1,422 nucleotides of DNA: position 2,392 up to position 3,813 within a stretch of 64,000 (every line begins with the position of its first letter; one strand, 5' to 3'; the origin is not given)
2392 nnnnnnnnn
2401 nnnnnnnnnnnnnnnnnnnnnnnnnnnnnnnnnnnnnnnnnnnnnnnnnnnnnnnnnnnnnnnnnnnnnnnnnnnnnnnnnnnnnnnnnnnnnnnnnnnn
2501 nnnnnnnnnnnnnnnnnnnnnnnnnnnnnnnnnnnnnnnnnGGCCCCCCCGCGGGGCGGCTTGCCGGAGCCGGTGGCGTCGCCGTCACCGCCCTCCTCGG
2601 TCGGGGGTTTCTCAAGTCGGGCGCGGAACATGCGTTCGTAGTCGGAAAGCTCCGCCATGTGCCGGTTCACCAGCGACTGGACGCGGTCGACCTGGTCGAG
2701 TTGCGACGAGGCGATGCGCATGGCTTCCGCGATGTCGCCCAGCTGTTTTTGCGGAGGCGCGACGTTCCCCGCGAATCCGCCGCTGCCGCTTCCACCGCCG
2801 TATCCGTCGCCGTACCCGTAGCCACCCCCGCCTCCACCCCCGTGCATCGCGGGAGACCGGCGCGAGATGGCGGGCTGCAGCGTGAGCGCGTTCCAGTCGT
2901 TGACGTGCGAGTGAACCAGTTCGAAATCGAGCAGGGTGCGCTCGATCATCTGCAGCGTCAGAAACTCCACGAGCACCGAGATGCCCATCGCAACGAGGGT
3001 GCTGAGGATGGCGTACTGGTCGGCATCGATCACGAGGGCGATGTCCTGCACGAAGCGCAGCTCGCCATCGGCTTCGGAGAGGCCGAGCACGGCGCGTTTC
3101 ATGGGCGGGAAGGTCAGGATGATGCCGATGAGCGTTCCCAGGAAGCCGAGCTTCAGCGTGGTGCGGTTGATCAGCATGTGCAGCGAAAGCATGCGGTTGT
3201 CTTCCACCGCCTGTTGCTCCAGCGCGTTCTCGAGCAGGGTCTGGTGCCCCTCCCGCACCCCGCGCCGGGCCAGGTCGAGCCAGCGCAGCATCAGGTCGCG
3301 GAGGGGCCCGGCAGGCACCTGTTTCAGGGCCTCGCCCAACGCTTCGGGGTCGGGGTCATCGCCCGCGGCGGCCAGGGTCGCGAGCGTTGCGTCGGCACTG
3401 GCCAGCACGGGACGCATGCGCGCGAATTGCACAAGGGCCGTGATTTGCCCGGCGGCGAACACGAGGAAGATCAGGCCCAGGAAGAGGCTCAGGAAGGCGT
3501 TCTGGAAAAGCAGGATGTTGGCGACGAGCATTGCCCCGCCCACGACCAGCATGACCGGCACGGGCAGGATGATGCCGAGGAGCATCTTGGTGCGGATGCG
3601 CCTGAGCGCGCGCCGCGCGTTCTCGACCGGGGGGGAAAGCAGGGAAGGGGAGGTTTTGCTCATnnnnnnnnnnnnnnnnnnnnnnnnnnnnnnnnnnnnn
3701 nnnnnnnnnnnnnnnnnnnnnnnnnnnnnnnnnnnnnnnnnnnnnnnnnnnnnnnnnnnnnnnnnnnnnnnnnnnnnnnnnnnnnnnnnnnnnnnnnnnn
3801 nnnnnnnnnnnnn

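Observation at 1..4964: Translationally coupled operon: MotA/ExbB-like channel, ExbD-like protein and two envelope proteins, with no TonB/TolA/MotB partner in view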

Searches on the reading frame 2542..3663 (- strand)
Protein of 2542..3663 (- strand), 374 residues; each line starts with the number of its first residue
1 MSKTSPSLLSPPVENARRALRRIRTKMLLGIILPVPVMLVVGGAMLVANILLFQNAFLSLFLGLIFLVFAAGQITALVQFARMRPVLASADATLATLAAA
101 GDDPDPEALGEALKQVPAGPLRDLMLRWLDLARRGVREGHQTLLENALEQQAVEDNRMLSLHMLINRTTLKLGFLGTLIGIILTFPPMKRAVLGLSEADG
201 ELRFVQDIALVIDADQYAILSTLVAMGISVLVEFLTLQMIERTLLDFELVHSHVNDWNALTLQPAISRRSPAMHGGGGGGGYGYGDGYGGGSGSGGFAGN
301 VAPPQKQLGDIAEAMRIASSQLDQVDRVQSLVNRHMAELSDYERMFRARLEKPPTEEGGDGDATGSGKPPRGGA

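Call 5: search_protein_families(library=pfam, proteins=[window:2542-3663:-], max_evalue=1)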
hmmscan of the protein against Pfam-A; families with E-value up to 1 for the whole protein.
window:2542-3663:- (374 aa): 2 families
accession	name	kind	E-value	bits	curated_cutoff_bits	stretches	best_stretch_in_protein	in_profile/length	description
PF01618.21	MotA_ExbB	-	0.00058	20.1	22.9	1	133-189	20-76/127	MotA/TolQ/ExbB proton channel family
PF15973.10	DUF4766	-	0.03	15.4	27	1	270-300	62-95/115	Domain of unknown function (DUF4766)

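Call 6: search_protein_families(library=ncbifam, proteins=[window:2542-3663:-], max_evalue=1)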
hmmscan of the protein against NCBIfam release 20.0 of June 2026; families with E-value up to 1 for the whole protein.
window:2542-3663:- (374 aa): 0 families

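Call 7: search_protein_families(library=padloc, proteins=[window:2542-3663:-], max_evalue=1)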
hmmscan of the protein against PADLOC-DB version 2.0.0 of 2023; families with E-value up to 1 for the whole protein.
window:2542-3663:- (374 aa): 0 families

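Call 9: find_encoding_contigs(protein=window:2542-3663:-, flank=10000, max_places=6)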
Protein window:2542-3663:- (374 aa): no gene with exactly this product is on record in the collection.

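Call 10: find_homologous_proteins(query=window:2542-3663:-)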
Query window:2542-3663:- (374 aa): 82 proteins with E <= 0.001 among 8000 candidates.
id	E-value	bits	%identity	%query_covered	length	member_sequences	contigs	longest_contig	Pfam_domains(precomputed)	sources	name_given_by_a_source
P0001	1.9e-238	808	100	100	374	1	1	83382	-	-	-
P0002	2.2e-102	361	46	98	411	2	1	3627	-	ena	-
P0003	2.5e-102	361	47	90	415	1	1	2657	-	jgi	jgi:biopolymer transport protein ExbB/TolQ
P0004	5.0e-102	360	50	97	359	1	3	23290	PF01618.22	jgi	jgi:biopolymer transport protein ExbB/TolQ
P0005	5.9e-102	359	52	94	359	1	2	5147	-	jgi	jgi:biopolymer transport protein ExbB/TolQ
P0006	6.5e-102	359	47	94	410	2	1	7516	-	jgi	jgi:biopolymer transport protein ExbB/TolQ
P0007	2.7e-101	357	48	94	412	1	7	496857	-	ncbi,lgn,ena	-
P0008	4.4e-100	353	53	91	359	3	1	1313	-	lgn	-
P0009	7.7e-100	352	46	94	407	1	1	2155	-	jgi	jgi:biopolymer transport protein ExbB/TolQ/uncharacterized protein YukE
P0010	8.9e-100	352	45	97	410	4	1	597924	-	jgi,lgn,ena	-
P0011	2.0e-99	351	50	89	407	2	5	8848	-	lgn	-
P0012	3.1e-99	350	48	94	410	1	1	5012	-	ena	-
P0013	1.2e-98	349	45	92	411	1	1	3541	-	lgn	-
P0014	1.5e-98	348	45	93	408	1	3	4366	-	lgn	-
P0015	2.9e-98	347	53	85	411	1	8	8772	-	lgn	-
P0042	2.1e-81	292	45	93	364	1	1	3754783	-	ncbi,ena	-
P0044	2.6e-78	282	50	71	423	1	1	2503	PF01618.22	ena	-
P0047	1.7e-76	276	54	62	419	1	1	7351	PF01618.22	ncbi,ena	-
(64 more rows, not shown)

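Call 11: find_encoding_contigs(protein=P0042, flank=10000, max_places=2)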
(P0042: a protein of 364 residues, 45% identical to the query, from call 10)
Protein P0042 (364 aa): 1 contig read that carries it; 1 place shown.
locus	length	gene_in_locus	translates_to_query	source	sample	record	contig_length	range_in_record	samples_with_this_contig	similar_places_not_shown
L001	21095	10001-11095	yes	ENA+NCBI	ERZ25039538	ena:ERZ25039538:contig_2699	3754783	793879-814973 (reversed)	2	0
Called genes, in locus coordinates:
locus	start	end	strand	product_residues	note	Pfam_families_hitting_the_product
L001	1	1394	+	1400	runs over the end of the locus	PF00535:Glycos_transf_2, PF13641:Glyco_tranf_2_3, PF13641:Glyco_tranf_2_3, PF00535:Glycos_transf_2, PF13432:TPR_16 (weak), PF14559:TPR_19, PF13432:TPR_16, PF14559:TPR_19 (weak), +13 more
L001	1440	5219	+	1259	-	PF00535:Glycos_transf_2, PF10111:Glyco_tranf_2_2 (faint), PF13428:TPR_14 (faint), PF12895:ANAPC3 (faint), PF13424:TPR_12 (faint), PF14559:TPR_19 (faint), PF23914:TPR_CcmH_CycH (faint), PF00535:Glycos_transf_2, +5 more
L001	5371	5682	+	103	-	-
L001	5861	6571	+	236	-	PF04116:FA_hydroxylase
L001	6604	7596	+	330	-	PF01300:Sua5_yciO_yrdC, PF03481:Sua5_C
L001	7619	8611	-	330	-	PF00294:PfkB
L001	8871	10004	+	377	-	-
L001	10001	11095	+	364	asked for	-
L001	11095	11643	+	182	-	-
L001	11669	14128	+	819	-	PF05345:He_PIG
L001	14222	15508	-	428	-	PF13646:HEAT_2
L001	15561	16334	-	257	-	PF01479:S4, PF00849:PseudoU_synth_2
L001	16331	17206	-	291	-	PF02541:Ppx-GppA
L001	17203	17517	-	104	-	-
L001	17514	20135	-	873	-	PF19864:Radical_SAM_N2, PF04055:Radical_SAM, PF10105:DUF2344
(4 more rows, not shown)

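Call 12: find_encoding_contigs(protein=P0007, flank=10000, max_places=2)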
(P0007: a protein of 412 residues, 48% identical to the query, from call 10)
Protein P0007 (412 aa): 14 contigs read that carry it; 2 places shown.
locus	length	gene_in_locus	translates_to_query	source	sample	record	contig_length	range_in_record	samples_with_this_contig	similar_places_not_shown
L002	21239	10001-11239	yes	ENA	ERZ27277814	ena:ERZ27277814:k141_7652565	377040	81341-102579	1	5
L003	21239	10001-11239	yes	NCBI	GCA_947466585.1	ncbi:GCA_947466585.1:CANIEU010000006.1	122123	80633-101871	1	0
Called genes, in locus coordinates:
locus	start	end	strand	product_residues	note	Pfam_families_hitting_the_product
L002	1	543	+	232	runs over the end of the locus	PF00072:Response_reg, PF00196:GerE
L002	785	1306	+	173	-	PF00210:Ferritin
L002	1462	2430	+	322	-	PF11999:Ice_binding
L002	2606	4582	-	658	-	PF01926:MMR_HSR1, PF02421:FeoB_N, PF07670:Gate, PF07664:FeoB_C, PF07670:Gate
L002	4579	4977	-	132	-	PF04023:FeoA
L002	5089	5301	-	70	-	-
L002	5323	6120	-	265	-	-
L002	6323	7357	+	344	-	PF01300:Sua5_yciO_yrdC, PF03481:Sua5_C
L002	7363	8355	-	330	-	PF00294:PfkB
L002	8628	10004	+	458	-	-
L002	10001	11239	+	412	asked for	-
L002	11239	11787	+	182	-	-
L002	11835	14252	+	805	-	PF05345:He_PIG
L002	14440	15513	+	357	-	PF20230:DUF6588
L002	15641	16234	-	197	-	PF01209:Ubie_methyltran (weak), PF13489:Methyltransf_23, PF13847:Methyltransf_31, PF13649:Methyltransf_25, PF08241:Methyltransf_11, PF08242:Methyltransf_12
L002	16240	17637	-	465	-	PF03448:MgtE_N, PF00571:CBS (weak), PF01769:MgtE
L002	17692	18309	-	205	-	PF00186:DHFR_1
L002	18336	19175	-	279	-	PF00303:Thymidylat_synt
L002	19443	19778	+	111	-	PF01022:HTH_5, PF01047:MarR (weak), PF12802:MarR_2 (weak), PF12840:HTH_20, PF13412:HTH_24 (weak)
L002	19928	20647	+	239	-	PF00230:MIP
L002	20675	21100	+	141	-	PF01451:LMWPc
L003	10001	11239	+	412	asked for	-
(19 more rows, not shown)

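Call 14: find_related_loci(query=window:2542-3663:-, collection=genome_contigs, flank=8000)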
Query window:2542-3663:- (374 aa) in genome_contigs; peptide patterns used: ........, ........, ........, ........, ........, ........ (x = any residue, [..] = any of these).
471 stretches matched a pattern, but none encodes a relative of the query by tblastn (E <= 1e-3).

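Call 16: find_related_loci(query=A1, collection=genome_contigs, flank=8000)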
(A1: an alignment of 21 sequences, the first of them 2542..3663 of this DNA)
Query A1 (374 aa) in genome_contigs; peptide patterns used: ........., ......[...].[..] (x = any residue, [..] = any of these).
94 stretches matched a pattern; 46 encode a relative of the query (tblastn E <= 1e-3); 46 distinct loci.
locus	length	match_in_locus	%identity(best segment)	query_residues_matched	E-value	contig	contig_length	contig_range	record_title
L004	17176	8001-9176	48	1-350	1e-104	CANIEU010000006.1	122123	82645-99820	MAG: Fibrobacteres bacterium isolate RH-14apr17-165 genome assembly, contig: RH-14apr17-C309, whole genome shotgun seque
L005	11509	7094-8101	49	12-357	7e-99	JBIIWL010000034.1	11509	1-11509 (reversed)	MAG: Fibrobacteria bacterium isolate ME2005-04-11_3300042883_group2_bin29 Rohwer_bin1431_scaffold_4790_c1, whole genome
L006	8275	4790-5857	50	5-363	5e-98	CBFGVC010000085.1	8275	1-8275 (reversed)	MAG TPA_asm: uncultured Fibrobacteria bacterium isolate SRR17295757_maxbin2_22 genome assembly, contig: ERZ23398518.1050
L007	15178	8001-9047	47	1-362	8e-97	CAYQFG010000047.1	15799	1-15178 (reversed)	MAG TPA_asm: uncultured Bifidobacterium sp. isolate SRP220891_co3_391 genome assembly, contig: NODE_5150_length_15799_co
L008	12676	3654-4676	48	5-351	3e-94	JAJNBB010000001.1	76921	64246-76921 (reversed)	MAG: Fibrobacteria bacterium isolate C_No_T20_A_bin.76 scaffold_145, whole genome shotgun sequence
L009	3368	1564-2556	47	12-347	2e-92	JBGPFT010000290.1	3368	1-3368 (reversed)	MAG: Fibrobacteria bacterium isolate OBJ_0618_7090110_60 k141_9688947_length_3368_cov_11.0000, whole genome shotgun sequ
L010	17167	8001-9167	44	1-350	4e-89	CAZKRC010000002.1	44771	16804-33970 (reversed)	MAG TPA_asm: uncultured Bifidobacterium sp. isolate SRP220891_co3_272 genome assembly, contig: NODE_697_length_44771_cov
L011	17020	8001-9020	45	5-347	1e-87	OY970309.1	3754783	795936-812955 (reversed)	MAG: uncultured Fibrobacteria bacterium isolate MFD05502.bin.1.3 genome assembly, chromosome: 1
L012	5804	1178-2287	46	1-371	8e-85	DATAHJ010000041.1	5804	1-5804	MAG TPA_asm: Fibrobacteria bacterium isolate SMAG_U6852 k141_534044, whole genome shotgun sequence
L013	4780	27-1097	41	12-373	6e-82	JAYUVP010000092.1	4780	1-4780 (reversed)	MAG: Fibrobacterota bacterium isolate GL124_DN_metabinner_3 GL124_DN_metabinner_3_91, whole genome shotgun sequence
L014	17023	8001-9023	42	3-351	2e-79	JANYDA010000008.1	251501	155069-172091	MAG: Fibrobacteria bacterium isolate 336R_metabinner_36 336R_k141_2572386, whole genome shotgun sequence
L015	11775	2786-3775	42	12-351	1e-78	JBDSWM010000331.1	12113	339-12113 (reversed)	MAG: Fibrobacteria bacterium isolate cluster1_bin.628 k127_8285447, whole genome shotgun sequence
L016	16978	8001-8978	42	12-347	2e-77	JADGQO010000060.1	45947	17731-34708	MAG: Fibrobacteria bacterium isolate Chersky_265 k127_5836475, whole genome shotgun sequence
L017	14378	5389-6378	42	12-351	1e-77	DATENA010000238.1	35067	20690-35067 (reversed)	MAG TPA_asm: Fibrobacteria bacterium isolate SMAG_U8957 k141_1347662, whole genome shotgun sequence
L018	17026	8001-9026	40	2-351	1e-77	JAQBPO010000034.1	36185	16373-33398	MAG: Fibrobacteres bacterium isolate RYN_349 scaffold_652294, whole genome shotgun sequence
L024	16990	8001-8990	38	12-351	1e-70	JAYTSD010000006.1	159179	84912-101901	MAG: Fibrobacteria bacterium isolate GFS_4934 GFS_4934_5, whole genome shotgun sequence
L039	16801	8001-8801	36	3-272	2e-49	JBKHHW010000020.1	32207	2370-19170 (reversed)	MAG: Chitinispirillaceae bacterium isolate D1M07_6 NODE_437_length_32207_cov_14.791770, whole genome shotgun sequence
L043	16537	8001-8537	45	88-266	4e-46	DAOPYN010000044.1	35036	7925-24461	MAG TPA_asm: Fibrobacteria bacterium isolate AMR_MDS_1313 NODE_1137_length_35036_cov_7.726566, whole genome shotgun sequ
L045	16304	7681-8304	40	61-268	5e-40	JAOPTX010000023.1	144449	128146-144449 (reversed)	MAG: Fibrobacterales bacterium isolate tPB_Fibr1 H3element_contig_87, whole genome shotgun sequence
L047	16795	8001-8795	34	12-266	2e-36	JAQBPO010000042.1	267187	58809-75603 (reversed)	MAG: Fibrobacteres bacterium isolate RYN_349 scaffold_454728, whole genome shotgun sequence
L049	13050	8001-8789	35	61-344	2e-33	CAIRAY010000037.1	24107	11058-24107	MAG: uncultured Fibrobacteres bacterium isolate Loclat_bin-05108 genome assembly, contig: bin-05108:037/192, whole genom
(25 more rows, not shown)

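Call 17: search_solved_structures(query=A1, max_evalue=10, show_alignments=2)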
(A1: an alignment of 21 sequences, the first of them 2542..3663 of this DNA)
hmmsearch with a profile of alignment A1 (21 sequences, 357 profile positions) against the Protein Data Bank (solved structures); distinct sequences matched with E-value up to 10: 110 (the best 60 are shown).
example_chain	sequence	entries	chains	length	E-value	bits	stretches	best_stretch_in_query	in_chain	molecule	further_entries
7qnl_AAA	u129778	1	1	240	0.017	17.5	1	76-159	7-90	DARPIN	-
4r39_A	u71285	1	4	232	0.05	16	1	276-332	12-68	Blue-light-activated histidine kinase 2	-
4r3a_A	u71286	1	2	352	0.068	15.5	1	274-331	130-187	Blue-light-activated histidine kinase 2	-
6nhq_B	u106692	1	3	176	0.068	15.5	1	281-340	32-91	Hemagglutinin HA2 chain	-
5w42_B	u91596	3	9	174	0.084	15.2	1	281-340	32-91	Hemagglutinin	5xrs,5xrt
8zyk_R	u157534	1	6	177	0.11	14.9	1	281-340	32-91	Hemagglutinin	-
9cxu_B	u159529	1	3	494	0.11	14.8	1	281-339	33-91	Hemagglutinin HA2 chain,Green fluorescent protein fusion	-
9cxt_B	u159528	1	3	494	0.12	14.8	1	281-339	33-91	Hemagglutinin HA2 chain,Green fluorescent protein fusion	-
6v48_B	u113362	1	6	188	0.13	14.6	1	282-340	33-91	Hemagglutinin HA2 chain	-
3eyj_B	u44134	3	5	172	0.13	14.6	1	282-340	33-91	Hemagglutinin HA2 chain | Hemagglutinin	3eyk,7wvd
5k9q_B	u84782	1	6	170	0.14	14.5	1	281-339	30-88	Hemagglutinin HA2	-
4we4_B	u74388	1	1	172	0.14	14.5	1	281-340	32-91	Hemagglutinin HA2 chain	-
3eym_B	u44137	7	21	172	0.14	14.5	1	281-340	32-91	Hemagglutinin HA2 chain | X-31 Influenza Haemagglutinin HA2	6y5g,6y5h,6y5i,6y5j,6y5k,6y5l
5hmg_B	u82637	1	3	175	0.14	14.5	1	281-340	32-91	Hemagglutinin HA2 chain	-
1eo8_B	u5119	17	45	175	0.14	14.5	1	281-340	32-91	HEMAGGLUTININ (HA2 CHAIN) | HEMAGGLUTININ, CHAIN HA1 | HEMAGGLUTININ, (G135R), HA1 CHAIN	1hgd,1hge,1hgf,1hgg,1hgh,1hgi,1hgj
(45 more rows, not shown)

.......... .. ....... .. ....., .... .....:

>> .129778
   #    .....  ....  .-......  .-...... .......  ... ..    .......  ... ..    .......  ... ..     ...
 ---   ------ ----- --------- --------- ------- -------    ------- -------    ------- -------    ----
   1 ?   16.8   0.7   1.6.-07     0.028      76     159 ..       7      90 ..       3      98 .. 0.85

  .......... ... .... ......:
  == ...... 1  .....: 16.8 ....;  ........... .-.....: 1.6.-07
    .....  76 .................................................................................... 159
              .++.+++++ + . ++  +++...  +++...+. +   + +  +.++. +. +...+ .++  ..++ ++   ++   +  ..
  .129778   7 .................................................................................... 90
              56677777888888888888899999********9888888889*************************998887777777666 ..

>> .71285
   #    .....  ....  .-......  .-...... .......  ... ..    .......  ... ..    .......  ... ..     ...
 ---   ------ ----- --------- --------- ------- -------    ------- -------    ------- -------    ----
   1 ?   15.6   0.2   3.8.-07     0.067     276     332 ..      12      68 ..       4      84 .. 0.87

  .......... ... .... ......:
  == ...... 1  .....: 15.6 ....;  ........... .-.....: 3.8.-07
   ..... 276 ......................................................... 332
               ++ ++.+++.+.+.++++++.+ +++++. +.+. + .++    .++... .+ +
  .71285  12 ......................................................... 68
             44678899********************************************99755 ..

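Call 25: search_protein_families(library=pfam, alignment_id=A1, max_evalue=0.01)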
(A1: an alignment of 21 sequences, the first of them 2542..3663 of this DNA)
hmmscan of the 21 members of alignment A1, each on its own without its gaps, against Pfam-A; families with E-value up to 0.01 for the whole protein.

A. member 1, window:2542-3663:- (374 aa): 1 family
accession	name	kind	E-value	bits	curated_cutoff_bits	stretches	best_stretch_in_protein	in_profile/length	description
PF01618.21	MotA_ExbB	-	0.00058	20.1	22.9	1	133-189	20-76/127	MotA/TolQ/ExbB proton channel family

B. families by the number of members that match (of 21 scanned): 4 families
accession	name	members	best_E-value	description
PF01618.21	MotA_ExbB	8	3.2e-06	MotA/TolQ/ExbB proton channel family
PF20315.3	DUF6611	2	0.0024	Family of unknown function (DUF6611)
PF01569.27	PAP2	1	0.0069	PAP2 superfamily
PF04012.17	PspA_IM30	1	0.0074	PspA/IM30 family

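Call 41: search_solved_structures(query=A4, max_evalue=1, show_alignments=0)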
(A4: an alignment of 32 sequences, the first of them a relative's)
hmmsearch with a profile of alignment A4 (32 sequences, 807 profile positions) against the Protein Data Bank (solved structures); distinct sequences matched with E-value up to 1: 17.
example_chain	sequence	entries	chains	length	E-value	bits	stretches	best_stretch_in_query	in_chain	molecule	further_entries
4m03_A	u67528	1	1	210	1.1e-12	50.1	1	239-379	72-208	Serine-rich adhesin for platelets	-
4m00_A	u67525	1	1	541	1.4e-11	46.4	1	239-379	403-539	Serine-rich adhesin for platelets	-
4m02_A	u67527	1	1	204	0.00023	22.5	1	239-286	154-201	Serine-rich adhesin for platelets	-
6nz0_Z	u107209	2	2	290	0.0045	18.3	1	482-562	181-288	Dyslexia-associated protein KIAA0319-like protein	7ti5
4ogz_A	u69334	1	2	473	0.0051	18.1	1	239-285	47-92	Putative alpha-galactosidase/melibiase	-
4nzj_A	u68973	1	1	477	0.049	14.8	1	239-278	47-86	Putative alpha-galactosidase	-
2kpn_A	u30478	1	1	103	0.075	14.2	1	527-574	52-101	Bacillolysin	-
2yn3_A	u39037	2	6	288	0.18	12.9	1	255-379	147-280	PUTATIVE INNER MEMBRANE PROTEIN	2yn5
1j2r_A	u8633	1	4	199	0.37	11.9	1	52-70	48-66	Hypothetical isochorismatase family protein yecD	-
5llk_A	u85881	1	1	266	0.49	11.5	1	239-260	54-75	Dystroglycan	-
1ri6_A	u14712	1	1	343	0.55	11.4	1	185-251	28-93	putative isomerase ybhE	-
4xed_A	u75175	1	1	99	0.68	11.1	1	486-547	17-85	Peptidase M14, carboxypeptidase A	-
5eq2_A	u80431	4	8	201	0.75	10.9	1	287-340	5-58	Platelet-binding glycoprotein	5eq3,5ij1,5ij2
5iiy_A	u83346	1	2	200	0.76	10.9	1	287-340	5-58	Platelet-binding glycoprotein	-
5eq4_A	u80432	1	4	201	0.77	10.9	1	287-340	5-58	Platelet-binding glycoprotein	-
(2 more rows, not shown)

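Call 54: predict_structure(alignment_id=A6)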
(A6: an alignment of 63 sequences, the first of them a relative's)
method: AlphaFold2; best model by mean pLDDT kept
length: 374 residues; sequences in the alignment: 63
mean_pLDDT: 80.7   pTM: 0.69
mean pLDDT of the five models: 80.7, 78.3, 77.3, 76.6, 75.4
residues with pLDDT >= 90: 172; 70-90: 107; 50-70: 61; < 50: 34
segments of 3 or more residues with pLDDT < 50: 282-304, 360-362, 372-374
pLDDT, mean of each block of 10 residues (from residue 1): 58 97 96 94 90 82 88 93 96 98 97 98 98 92 95 92 84 78 67 61 65 73 82 90 95 96 93 58 46 42 54 72 79 89 92 62 55 49
secondary structure, 60 per line:
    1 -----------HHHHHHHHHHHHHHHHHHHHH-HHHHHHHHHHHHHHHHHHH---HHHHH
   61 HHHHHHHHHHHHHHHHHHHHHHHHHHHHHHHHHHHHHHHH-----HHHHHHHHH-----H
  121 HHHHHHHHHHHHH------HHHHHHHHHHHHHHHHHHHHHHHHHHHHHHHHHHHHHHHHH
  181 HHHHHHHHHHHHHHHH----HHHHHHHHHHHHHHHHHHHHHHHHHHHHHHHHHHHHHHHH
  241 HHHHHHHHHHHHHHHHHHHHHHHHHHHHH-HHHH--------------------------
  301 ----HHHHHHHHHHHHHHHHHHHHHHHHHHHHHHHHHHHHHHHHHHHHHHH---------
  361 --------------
elements in order: H12-32 H34-52 H56-100 H106-114 H120-133 H140-196 H201-269 H271-274 H305-351
